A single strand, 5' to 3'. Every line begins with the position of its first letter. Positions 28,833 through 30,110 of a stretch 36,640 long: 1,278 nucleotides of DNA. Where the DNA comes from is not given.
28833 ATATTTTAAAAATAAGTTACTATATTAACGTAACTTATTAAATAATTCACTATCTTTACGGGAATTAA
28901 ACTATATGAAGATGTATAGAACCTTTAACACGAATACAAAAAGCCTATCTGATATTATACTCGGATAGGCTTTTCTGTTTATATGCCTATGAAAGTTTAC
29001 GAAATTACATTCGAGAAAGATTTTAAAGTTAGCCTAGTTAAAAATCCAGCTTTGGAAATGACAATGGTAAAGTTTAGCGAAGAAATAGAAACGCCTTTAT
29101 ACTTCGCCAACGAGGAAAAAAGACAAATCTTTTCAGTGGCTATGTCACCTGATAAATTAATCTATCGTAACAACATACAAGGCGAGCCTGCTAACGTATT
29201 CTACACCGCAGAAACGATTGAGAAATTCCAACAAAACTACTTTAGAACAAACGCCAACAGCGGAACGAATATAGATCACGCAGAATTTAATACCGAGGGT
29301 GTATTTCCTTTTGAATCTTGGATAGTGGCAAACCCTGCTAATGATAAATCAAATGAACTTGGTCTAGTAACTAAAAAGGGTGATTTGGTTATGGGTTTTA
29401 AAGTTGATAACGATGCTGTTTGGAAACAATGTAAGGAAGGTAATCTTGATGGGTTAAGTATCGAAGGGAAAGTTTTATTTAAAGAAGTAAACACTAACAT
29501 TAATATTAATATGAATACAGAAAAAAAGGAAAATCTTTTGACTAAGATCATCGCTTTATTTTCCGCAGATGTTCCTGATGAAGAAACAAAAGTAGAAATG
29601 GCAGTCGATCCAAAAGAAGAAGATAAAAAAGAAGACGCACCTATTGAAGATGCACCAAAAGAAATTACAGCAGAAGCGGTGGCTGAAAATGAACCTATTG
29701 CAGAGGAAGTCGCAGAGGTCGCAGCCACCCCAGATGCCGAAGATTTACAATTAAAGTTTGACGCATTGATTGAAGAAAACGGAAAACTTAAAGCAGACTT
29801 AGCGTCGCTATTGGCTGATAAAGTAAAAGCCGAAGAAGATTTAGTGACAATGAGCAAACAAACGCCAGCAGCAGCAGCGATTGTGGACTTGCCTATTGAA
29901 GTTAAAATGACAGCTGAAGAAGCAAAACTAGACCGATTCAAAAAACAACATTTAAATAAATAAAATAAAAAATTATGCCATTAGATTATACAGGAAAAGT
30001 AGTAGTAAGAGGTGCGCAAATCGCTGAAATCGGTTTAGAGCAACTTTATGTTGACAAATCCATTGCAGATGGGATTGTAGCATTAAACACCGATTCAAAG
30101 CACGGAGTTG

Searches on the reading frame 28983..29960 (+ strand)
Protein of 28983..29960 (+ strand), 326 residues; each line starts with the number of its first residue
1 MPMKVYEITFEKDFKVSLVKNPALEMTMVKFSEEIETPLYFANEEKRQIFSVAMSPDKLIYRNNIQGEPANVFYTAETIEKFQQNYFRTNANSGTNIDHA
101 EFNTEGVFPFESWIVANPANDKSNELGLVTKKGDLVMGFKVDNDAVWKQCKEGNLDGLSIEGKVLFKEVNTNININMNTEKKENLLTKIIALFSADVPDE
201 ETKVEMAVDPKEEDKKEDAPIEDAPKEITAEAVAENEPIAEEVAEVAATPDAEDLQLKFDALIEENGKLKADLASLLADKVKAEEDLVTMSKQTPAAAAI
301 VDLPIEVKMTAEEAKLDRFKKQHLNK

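Call 58: search_protein_families(library=phrogs, proteins=[window:28983-29960:+], max_evalue=0.00001)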
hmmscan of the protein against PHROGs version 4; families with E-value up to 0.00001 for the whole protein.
window:28983-29960:+ (326 aa): 5 families
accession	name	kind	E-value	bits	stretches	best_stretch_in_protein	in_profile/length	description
phrog_24921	-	unknown function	6.3e-30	105.4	1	3-322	1-310/349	-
phrog_1530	-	other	2.3e-13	51.2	1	42-178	242-363/379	DNA methyltransferase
phrog_15223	-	other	5.5e-12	47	1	72-183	31-133/199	protease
phrog_3017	-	head and packaging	5.2e-07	30.2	1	72-218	68-203/402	head maturation protease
phrog_33677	-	head and packaging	4.4e-06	27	1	75-234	177-327/564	head maturation protease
